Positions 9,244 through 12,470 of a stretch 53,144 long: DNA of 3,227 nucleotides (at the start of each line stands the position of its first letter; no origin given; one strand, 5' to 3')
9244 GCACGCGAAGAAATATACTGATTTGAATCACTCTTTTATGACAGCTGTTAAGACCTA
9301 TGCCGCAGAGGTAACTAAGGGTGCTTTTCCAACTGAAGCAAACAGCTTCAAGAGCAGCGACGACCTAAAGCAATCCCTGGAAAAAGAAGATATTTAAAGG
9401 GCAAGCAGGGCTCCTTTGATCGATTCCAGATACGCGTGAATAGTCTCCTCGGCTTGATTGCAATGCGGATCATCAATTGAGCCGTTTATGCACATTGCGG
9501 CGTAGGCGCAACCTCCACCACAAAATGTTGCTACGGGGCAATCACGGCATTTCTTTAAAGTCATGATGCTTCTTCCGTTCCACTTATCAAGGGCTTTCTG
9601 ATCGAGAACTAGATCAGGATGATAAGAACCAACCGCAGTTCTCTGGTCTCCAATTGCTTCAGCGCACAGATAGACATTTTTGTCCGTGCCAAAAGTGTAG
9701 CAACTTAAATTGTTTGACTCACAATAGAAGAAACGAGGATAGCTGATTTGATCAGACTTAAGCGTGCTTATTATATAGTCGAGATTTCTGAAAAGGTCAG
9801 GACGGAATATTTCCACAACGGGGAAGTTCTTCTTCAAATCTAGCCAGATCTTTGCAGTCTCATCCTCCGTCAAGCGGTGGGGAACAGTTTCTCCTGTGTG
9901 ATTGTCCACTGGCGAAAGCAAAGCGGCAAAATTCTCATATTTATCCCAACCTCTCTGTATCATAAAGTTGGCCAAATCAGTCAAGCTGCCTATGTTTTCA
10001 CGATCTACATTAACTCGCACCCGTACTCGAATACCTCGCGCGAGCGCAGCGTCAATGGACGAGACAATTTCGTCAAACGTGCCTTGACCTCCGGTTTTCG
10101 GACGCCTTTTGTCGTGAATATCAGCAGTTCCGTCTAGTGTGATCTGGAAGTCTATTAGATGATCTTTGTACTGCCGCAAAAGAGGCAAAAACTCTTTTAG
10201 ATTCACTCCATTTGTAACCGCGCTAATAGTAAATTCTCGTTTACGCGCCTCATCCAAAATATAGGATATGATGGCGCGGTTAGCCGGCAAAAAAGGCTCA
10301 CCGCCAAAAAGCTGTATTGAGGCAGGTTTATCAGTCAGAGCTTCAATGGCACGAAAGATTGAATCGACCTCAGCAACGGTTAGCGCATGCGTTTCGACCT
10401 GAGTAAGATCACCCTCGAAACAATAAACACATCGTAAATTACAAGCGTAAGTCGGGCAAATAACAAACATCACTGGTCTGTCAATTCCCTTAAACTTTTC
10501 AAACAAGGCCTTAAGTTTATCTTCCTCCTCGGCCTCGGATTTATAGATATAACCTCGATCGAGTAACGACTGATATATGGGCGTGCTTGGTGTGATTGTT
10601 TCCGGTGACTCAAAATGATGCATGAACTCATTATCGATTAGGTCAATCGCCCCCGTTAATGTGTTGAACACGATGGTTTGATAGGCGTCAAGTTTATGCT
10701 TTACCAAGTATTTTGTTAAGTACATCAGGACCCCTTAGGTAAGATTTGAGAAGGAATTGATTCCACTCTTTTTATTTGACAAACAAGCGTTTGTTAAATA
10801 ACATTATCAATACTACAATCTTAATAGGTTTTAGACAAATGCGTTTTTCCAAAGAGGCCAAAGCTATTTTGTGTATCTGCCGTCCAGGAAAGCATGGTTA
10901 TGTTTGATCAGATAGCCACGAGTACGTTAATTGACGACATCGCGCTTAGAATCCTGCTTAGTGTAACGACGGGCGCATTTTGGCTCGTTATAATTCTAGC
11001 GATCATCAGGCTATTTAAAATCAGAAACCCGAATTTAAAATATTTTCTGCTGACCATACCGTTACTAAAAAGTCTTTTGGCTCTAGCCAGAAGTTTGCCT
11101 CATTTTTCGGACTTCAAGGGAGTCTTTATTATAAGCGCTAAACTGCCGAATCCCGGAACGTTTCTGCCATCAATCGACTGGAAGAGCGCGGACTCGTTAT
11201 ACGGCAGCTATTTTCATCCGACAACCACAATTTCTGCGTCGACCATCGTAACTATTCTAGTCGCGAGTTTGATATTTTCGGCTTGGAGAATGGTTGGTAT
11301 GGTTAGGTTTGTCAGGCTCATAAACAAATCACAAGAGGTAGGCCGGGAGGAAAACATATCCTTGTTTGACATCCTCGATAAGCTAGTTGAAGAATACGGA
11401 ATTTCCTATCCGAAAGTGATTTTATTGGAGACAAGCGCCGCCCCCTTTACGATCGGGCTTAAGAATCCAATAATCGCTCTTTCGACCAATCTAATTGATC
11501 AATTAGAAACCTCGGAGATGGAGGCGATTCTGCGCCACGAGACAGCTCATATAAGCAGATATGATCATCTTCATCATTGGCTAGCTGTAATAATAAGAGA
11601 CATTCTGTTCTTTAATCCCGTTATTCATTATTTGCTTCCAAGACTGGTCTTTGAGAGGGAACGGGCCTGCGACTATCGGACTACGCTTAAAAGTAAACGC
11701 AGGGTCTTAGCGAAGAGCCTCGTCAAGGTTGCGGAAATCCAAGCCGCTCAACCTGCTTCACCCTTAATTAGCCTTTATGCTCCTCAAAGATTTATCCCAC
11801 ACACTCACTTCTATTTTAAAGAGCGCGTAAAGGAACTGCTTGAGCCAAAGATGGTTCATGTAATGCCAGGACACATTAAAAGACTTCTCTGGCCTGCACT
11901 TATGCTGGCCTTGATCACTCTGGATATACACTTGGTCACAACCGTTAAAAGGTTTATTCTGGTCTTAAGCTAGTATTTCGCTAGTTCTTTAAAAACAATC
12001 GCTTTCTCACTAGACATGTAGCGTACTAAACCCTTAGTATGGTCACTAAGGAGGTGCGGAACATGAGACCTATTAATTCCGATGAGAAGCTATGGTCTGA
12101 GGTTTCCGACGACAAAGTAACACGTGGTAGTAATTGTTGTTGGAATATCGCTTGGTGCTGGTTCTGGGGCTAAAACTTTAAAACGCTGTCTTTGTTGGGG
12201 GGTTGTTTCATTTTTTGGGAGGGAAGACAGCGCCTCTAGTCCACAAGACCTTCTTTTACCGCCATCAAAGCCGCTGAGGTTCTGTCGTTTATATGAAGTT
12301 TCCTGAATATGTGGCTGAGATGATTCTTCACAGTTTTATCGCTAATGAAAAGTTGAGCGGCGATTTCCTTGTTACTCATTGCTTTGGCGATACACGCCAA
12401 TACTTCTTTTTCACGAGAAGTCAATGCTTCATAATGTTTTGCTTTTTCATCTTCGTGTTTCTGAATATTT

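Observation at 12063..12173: Unannotated 36-codon ORF: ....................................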

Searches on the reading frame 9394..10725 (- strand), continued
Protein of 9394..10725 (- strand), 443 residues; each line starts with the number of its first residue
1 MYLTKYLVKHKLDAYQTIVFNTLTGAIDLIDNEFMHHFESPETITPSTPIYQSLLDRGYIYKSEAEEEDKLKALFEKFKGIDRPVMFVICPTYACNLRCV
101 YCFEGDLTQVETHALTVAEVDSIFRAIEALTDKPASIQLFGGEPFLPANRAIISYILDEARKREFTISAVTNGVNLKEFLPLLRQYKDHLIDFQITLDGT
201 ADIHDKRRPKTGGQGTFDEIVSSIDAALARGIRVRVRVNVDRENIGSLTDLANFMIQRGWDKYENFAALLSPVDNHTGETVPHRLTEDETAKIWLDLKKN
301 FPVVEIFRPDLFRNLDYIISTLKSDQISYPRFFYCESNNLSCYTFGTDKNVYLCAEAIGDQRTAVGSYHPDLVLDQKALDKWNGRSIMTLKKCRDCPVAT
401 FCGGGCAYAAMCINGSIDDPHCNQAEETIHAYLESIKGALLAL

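Call 71: search_protein_families(library=ncbifam, proteins=[L017:4001-5374:+, L017:1493-2905:+, L012:5001-6383:+, L010:5001-6359:+], max_evalue=1)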
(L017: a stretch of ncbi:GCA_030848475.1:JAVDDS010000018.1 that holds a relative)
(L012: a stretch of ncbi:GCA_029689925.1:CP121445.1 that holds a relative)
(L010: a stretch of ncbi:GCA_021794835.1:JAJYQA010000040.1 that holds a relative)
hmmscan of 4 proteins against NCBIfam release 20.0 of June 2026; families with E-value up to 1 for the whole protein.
L017:4001-5374:+ (457 aa): 69 families (the best 25 are shown)
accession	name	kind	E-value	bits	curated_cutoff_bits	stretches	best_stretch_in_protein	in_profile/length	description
NF038107.1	rSAM_NF038107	equivalog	1.1e-39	136.4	600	2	3-262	3-267/444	Cys-every-fifth radical SAM/SPASM peptide maturase CefB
TIGR04463.1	rSAM_vs_C_rich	equivalog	8.9e-38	130.2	525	2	6-276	1-273/438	TIGR04463 family radical SAM/SPASM RiPP maturase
NF047865.1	rSAM_PapB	equivalog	1.5e-34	119.7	340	1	91-424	10-326/330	PapB family radical SAM/SPASM ranthipeptide maturase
TIGR04280.1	geopep_mat_rSAM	hypoth_equivalog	1.7e-32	113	400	1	3-424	3-402/428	geopeptide radical SAM maturase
TIGR04334.1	rSAM_Clo7bot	equivalog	3.3e-31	108.4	600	1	4-424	3-414/440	radical SAM/SPASM domain Clo7bot peptide maturase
TIGR04163.1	rSAM_cobopep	equivalog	4e-30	104.9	375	1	64-443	44-417/428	peptide-modifying radical SAM enzyme CbpB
TIGR04064.1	rSAM_nif11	equivalog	1.8e-27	96.2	518.7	1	26-438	22-426/459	nif11-like peptide radical SAM maturase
NF052473.1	rSAM_FlmE_OhkG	exception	1.1e-26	93.6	500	1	10-442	11-451/481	FlmE/OhkG family radical SAM/SPASM peptide maturase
NF041298.1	rSAM_mat_DynA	equivalog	1.3e-24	86.8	450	1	87-416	4-323/356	dynobactin maturation radical SAM/SPASM protein DynA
TIGR04068.1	rSAM_ocin_clost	equivalog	9.5e-24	84.1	500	1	30-440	24-448/462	Cys-rich peptide radical SAM maturase CcpM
NF040492.1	not_ScfB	exception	1.8e-23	83.1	855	1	15-423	11-424/450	ScfB-related radical SAM/SPASM orphan maturase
TIGR03906.1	quino_hemo_SAM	equivalog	5.6e-22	78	453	1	19-442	32-444/467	quinohemoprotein amine dehydrogenase maturation protein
TIGR03974.1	rSAM_six_Cys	equivalog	4.3e-21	75.3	425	1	32-424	44-426/451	thioether cross-link-forming SCIFF peptide maturase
NF035951.1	rSAM_RumMC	equivalog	1.4e-20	73.4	720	2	10-241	37-271/510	RumMC family radical SAM sactipeptide maturase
NF040899.1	ryptide_rSAM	equivalog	3.4e-20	72.2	600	1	12-417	32-427/464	radical SAM/SPASM ryptide class RiPP maturase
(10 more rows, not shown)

L017:1493-2905:+ (470 aa): 80 families (the best 25 are shown)
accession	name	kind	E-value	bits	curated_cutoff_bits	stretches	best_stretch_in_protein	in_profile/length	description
NF038107.1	rSAM_NF038107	equivalog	9.1e-43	146.6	600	2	6-269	6-268/444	Cys-every-fifth radical SAM/SPASM peptide maturase CefB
TIGR04334.1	rSAM_Clo7bot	equivalog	3.3e-42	144.7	600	1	48-437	54-418/440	radical SAM/SPASM domain Clo7bot peptide maturase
TIGR04463.1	rSAM_vs_C_rich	equivalog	3.8e-41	141.3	525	1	13-432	8-402/438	TIGR04463 family radical SAM/SPASM RiPP maturase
NF047865.1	rSAM_PapB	equivalog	3.6e-33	115.2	340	1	95-438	9-330/330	PapB family radical SAM/SPASM ranthipeptide maturase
TIGR04280.1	geopep_mat_rSAM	hypoth_equivalog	1.2e-32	113.5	400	2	4-286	4-279/428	geopeptide radical SAM maturase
NF052473.1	rSAM_FlmE_OhkG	exception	4.7e-31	108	500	2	15-265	16-277/481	FlmE/OhkG family radical SAM/SPASM peptide maturase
TIGR03974.1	rSAM_six_Cys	equivalog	1.7e-27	96.5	425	1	15-438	8-430/451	thioether cross-link-forming SCIFF peptide maturase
TIGR04064.1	rSAM_nif11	equivalog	9.8e-26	90.5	518.7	1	94-444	83-423/459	nif11-like peptide radical SAM maturase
NF040492.1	not_ScfB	exception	2.4e-25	89.4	855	1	13-439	9-430/450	ScfB-related radical SAM/SPASM orphan maturase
TIGR04068.1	rSAM_ocin_clost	equivalog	4.9e-25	88.3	500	1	44-278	44-276/462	Cys-rich peptide radical SAM maturase CcpM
TIGR03978.1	rSAM_paired_1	equivalog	1.8e-24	86.4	370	1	11-266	8-259/466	His-Xaa-Ser system radical SAM maturase HxsB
NF041298.1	rSAM_mat_DynA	equivalog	4.7e-24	85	450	1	92-437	4-334/356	dynobactin maturation radical SAM/SPASM protein DynA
NF040899.1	ryptide_rSAM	equivalog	4.8e-24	84.9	600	1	70-428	79-428/464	radical SAM/SPASM ryptide class RiPP maturase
TIGR04163.1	rSAM_cobopep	equivalog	8.5e-24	84.1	375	1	79-450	54-415/428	peptide-modifying radical SAM enzyme CbpB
TIGR03906.1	quino_hemo_SAM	equivalog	1.4e-23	83.3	453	1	91-449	96-442/467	quinohemoprotein amine dehydrogenase maturation protein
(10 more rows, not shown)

L012:5001-6383:+ (460 aa): 80 families (the best 25 are shown)
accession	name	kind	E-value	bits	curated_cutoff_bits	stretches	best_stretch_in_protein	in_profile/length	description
TIGR04463.1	rSAM_vs_C_rich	equivalog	2.5e-49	168.2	525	1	13-426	7-399/438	TIGR04463 family radical SAM/SPASM RiPP maturase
NF038107.1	rSAM_NF038107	equivalog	1.2e-45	156.1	600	1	6-449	5-428/444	Cys-every-fifth radical SAM/SPASM peptide maturase CefB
TIGR04334.1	rSAM_Clo7bot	equivalog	1.5e-42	145.8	600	1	5-447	3-428/440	radical SAM/SPASM domain Clo7bot peptide maturase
NF047865.1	rSAM_PapB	equivalog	6.4e-37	127.5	340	1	99-435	10-330/330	PapB family radical SAM/SPASM ranthipeptide maturase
NF052473.1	rSAM_FlmE_OhkG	exception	4.3e-34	118.1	500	1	14-450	14-453/481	FlmE/OhkG family radical SAM/SPASM peptide maturase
TIGR03974.1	rSAM_six_Cys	equivalog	1.1e-31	110.2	425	1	10-435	20-430/451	thioether cross-link-forming SCIFF peptide maturase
TIGR04280.1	geopep_mat_rSAM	hypoth_equivalog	6e-31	107.8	400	2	4-257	3-247/428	geopeptide radical SAM maturase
NF040492.1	not_ScfB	exception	8.8e-30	103.9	855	1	38-435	48-429/450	ScfB-related radical SAM/SPASM orphan maturase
TIGR03978.1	rSAM_paired_1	equivalog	2.9e-29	102.1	370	2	11-264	7-254/466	His-Xaa-Ser system radical SAM maturase HxsB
NF041298.1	rSAM_mat_DynA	equivalog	6.9e-29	100.9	450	1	93-437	2-339/356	dynobactin maturation radical SAM/SPASM protein DynA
NF040899.1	ryptide_rSAM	equivalog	9.4e-28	97.1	600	1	39-425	45-428/464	radical SAM/SPASM ryptide class RiPP maturase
TIGR04064.1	rSAM_nif11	equivalog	4.6e-27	94.9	518.7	2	22-246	17-231/459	nif11-like peptide radical SAM maturase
TIGR03906.1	quino_hemo_SAM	equivalog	1.1e-25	90.2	453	1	9-438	21-431/467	quinohemoprotein amine dehydrogenase maturation protein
TIGR03942.1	sulfatase_rSAM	equivalog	4.5e-25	88.5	349.45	1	100-428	9-331/363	anaerobic sulfatase maturase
TIGR04163.1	rSAM_cobopep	equivalog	5.3e-24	84.7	375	1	85-437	59-405/428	peptide-modifying radical SAM enzyme CbpB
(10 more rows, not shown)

L010:5001-6359:+ (452 aa): 80 families (the best 25 are shown)
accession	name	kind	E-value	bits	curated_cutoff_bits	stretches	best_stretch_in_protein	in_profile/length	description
NF038107.1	rSAM_NF038107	equivalog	4.7e-51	174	600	1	1-436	1-424/444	Cys-every-fifth radical SAM/SPASM peptide maturase CefB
TIGR04280.1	geopep_mat_rSAM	hypoth_equivalog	3.2e-45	154.9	400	1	1-430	1-410/428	geopeptide radical SAM maturase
TIGR04463.1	rSAM_vs_C_rich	equivalog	1.4e-44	152.6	525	1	13-417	8-399/438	TIGR04463 family radical SAM/SPASM RiPP maturase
TIGR04334.1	rSAM_Clo7bot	equivalog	2.5e-44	151.6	600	1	2-431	1-421/440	radical SAM/SPASM domain Clo7bot peptide maturase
NF040899.1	ryptide_rSAM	equivalog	7.1e-39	133.8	600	1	9-416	29-428/464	radical SAM/SPASM ryptide class RiPP maturase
NF047865.1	rSAM_PapB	equivalog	2.2e-36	125.8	340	1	88-426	4-330/330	PapB family radical SAM/SPASM ranthipeptide maturase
TIGR04064.1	rSAM_nif11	equivalog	5e-31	107.9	518.7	1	20-432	16-420/459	nif11-like peptide radical SAM maturase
TIGR03974.1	rSAM_six_Cys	equivalog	4.1e-30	105.1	425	1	52-426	65-430/451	thioether cross-link-forming SCIFF peptide maturase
NF052473.1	rSAM_FlmE_OhkG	exception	1e-29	103.6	500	1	1-439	1-451/481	FlmE/OhkG family radical SAM/SPASM peptide maturase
NF041298.1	rSAM_mat_DynA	equivalog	3e-27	95.5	450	1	91-425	5-334/356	dynobactin maturation radical SAM/SPASM protein DynA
NF040492.1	not_ScfB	exception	6.1e-26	91.3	855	1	56-426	68-429/450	ScfB-related radical SAM/SPASM orphan maturase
TIGR04163.1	rSAM_cobopep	equivalog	5.7e-25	87.9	375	1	48-444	25-421/428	peptide-modifying radical SAM enzyme CbpB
TIGR03906.1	quino_hemo_SAM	equivalog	1.4e-23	83.3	453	1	94-435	101-440/467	quinohemoprotein amine dehydrogenase maturation protein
TIGR03942.1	sulfatase_rSAM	equivalog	3.5e-23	82.3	349.45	1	95-420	9-332/363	anaerobic sulfatase maturase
TIGR04068.1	rSAM_ocin_clost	equivalog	2.8e-22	79.2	500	1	33-435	27-446/462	Cys-rich peptide radical SAM maturase CcpM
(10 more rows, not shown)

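Call 84: predict_structure(alignment_id=A4)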
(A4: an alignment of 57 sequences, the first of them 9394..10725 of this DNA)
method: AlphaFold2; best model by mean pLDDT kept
length: 443 residues; sequences in the alignment: 57
mean_pLDDT: 94.4   pTM: 0.91
mean pLDDT of the five models: 94.4, 94.3, 94.0, 93.3, 93.1
residues with pLDDT >= 90: 394; 70-90: 49; 50-70: 0; < 50: 0
segments of 3 or more residues with pLDDT < 50: none
pLDDT, mean of each block of 10 residues (from residue 1): 95 94 93 94 93 96 95 92 93 95 89 94 98 95 96 98 98 98 97 97 96 95 98 97 96 98 98 91 93 96 96 90 79 93 97 95 96 97 94 93 94 94 93 91 83
secondary structure, 60 per line:
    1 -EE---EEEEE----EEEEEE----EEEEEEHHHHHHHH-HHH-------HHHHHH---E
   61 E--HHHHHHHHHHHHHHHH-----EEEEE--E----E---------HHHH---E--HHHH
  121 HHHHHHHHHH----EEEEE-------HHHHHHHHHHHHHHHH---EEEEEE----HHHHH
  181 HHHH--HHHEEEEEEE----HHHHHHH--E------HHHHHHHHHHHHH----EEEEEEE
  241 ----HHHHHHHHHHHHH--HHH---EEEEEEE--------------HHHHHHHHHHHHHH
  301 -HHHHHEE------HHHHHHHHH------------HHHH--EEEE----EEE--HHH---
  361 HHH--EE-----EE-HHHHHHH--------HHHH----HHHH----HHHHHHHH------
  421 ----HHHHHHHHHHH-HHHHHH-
elements in order: E7-11 E16-21 E26-31 H32-39 H51-56 H64-79 E85-89 H107-110 H117-130 E135-139 H147-162 E166-171 H176-184 E190-196 H201-207 H217-229 E234-240 H245-257 E266-272 H287-300 H302-306 H315-323 H336-339 E342-345 E350-352 H376-382 H391-394 H399-402 H407-414 H425-435 H437-442

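Call 87: fold_search(model_id=the predicted structure, library=pdb)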
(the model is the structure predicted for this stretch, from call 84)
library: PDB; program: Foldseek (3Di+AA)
matches with E <= 10: 1613; with E <= 0.001: 120
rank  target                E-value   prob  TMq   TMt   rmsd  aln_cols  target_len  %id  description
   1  5why_A                2.6e-19  1.00  0.65  0.69   8.1       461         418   18  Structural Insights into Thioether Bond Formation in the Biosynthesis of Sactipeptides (released 2017-07-26)
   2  5why_B                7.5e-19  1.00  0.64  0.67   8.3       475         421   20  Structural Insights into Thioether Bond Formation in the Biosynthesis of Sactipeptides (released 2017-07-26)
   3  5wgg_A                1.0e-17  1.00  0.64  0.65   8.1       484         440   20  Structural Insights into Thioether Bond Formation in the Biosynthesis of Sactipeptides (released 2017-07-26)
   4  5v1t_A                8.8e-15  1.00  0.54  0.54  14.2       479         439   15  Crystal structure of Streptococcus suis SuiB bound to precursor peptide SuiA (released 2017-08-30)
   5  5v1q_B                2.4e-14  1.00  0.53  0.53  14.1       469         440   16  Crystal structure of Streptococcus suis SuiB (released 2017-08-30)
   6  5v1s_A                3.6e-14  1.00  0.56  0.58  13.4       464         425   16  Crystal structure of Streptococcus suis SuiB bound to S-adenosylmethionine (released 2017-08-30)
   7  4k36_A                4.9e-14  1.00  0.59  0.68   5.1       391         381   17  His6 tagged anSMEcpe with bound AdoMet (released 2013-05-08)
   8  4k36_B                6.5e-14  1.00  0.59  0.70   5.1       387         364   16  His6 tagged anSMEcpe with bound AdoMet (released 2013-05-08)
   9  5v1q_A                6.9e-14  1.00  0.53  0.55  14.5       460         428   16  Crystal structure of Streptococcus suis SuiB (released 2017-08-30)
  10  4k37_B                7.3e-14  1.00  0.60  0.71   5.0       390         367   16  Native anSMEcpe with bound AdoMet (released 2013-05-08)
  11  4k39_B                8.3e-14  1.00  0.60  0.73   4.8       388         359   17  Native anSMEcpe with bound AdoMet and Cp18Cys peptide (released 2013-05-08)
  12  5v1s_B                1.2e-13  1.00  0.51  0.53  14.5       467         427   15  Crystal structure of Streptococcus suis SuiB bound to S-adenosylmethionine (released 2017-08-30)
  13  4k37_A                3.0e-13  1.00  0.59  0.70   5.0       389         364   16  Native anSMEcpe with bound AdoMet (released 2013-05-08)
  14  4k38_A                3.8e-13  1.00  0.58  0.68   5.4       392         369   16  Native anSMEcpe with bound AdoMet and Kp18Cys peptide (released 2013-05-08)
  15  4k39_A                5.1e-13  1.00  0.58  0.70   5.1       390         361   16  Native anSMEcpe with bound AdoMet and Cp18Cys peptide (released 2013-05-08)
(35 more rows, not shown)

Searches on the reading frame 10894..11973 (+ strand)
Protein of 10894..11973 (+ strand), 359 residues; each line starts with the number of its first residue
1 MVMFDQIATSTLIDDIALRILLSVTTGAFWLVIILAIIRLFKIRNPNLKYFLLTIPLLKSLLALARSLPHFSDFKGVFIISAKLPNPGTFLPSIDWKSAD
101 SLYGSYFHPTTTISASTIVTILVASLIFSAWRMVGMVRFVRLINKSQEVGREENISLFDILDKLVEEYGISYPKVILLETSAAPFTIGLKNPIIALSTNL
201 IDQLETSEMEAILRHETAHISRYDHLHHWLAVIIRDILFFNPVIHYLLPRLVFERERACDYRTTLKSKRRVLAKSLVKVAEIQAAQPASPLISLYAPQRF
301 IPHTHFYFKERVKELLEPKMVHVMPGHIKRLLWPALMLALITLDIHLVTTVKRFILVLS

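Call 6: search_protein_families(library=ncbifam, proteins=[window:10894-11973:+], max_evalue=0.01)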
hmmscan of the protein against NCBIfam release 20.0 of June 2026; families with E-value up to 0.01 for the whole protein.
window:10894-11973:+ (359 aa): 10 families
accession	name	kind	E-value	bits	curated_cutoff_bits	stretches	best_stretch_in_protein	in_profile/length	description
NF000326.1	blaR1_generic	equivalog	7.8e-13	47.6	400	1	113-262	101-249/585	BlaR1 family beta-lactam sensor/signal transducer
NF003425.0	PRK04897.1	equivalog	1.8e-11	43.8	355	1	115-237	40-165/298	zinc metalloprotease HtpX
NF002775.0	PRK02870.1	equivalog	2.4e-11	43.5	285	1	108-240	69-204/338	zinc metalloprotease HtpX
NF002363.0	PRK01345.1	equivalog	3.4e-09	36.2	422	1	118-227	31-142/318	zinc metalloprotease HtpX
NF002669.0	PRK02391.1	equivalog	3.6e-09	36.2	341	1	117-227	39-152/298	zinc metalloprotease HtpX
NF002826.0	PRK03001.1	equivalog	5.6e-09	35.6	369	1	140-233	53-149/285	zinc metalloprotease HtpX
NF003965.0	PRK05457.1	equivalog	7.2e-09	35.4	245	1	124-253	50-180/285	protease HtpX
NF033109.1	sensor_MecR1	exception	1.6e-06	27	1200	1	172-267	158-255/585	beta-lactam sensor/signal transducer MecR1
NF002322.0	PRK01265.1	equivalog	0.0015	18.1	275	1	113-225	39-156/325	zinc metalloprotease HtpX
NF033108.1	sensor_BlaR1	exception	0.0025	16.4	1200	1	159-260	144-246/585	beta-lactam sensor/signal transducer BlaR1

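Call 7: search_protein_families(library=pfam, proteins=[window:10894-11973:+], max_evalue=0.01)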
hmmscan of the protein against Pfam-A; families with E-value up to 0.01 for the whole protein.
window:10894-11973:+ (359 aa): 2 families
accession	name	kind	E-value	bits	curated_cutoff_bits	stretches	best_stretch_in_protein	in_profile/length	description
PF05569.17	Peptidase_M56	-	3.1e-24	86.1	31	1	23-285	7-272/296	BlaR1 peptidase M56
PF01435.24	Peptidase_M48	-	1.5e-08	35.1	20.3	1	156-232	6-88/186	Peptidase family M48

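Call 61: search_solved_structures(query=window:10894-11973:+, max_evalue=0.01)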
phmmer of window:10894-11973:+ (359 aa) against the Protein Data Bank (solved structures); distinct sequences matched with E-value up to 0.01: 3.
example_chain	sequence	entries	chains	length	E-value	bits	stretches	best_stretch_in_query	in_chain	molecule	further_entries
3cqb_A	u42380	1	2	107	0.00028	23.5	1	156-225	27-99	Probable protease htpX homolog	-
8exp_A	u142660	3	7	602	0.0022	20.6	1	116-260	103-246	Beta-lactam sensor/signal transducer BlaR1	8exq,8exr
8exs_A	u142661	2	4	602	0.0028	20.3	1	116-260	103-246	Beta-lactam sensor/signal transducer BlaR1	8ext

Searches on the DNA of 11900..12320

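Call 43: search_rna_families(source=window, start=11900, end=12320, threshold=evalue, max_evalue=10)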
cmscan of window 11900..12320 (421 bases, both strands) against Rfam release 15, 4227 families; matches with E-value up to 10: 0.
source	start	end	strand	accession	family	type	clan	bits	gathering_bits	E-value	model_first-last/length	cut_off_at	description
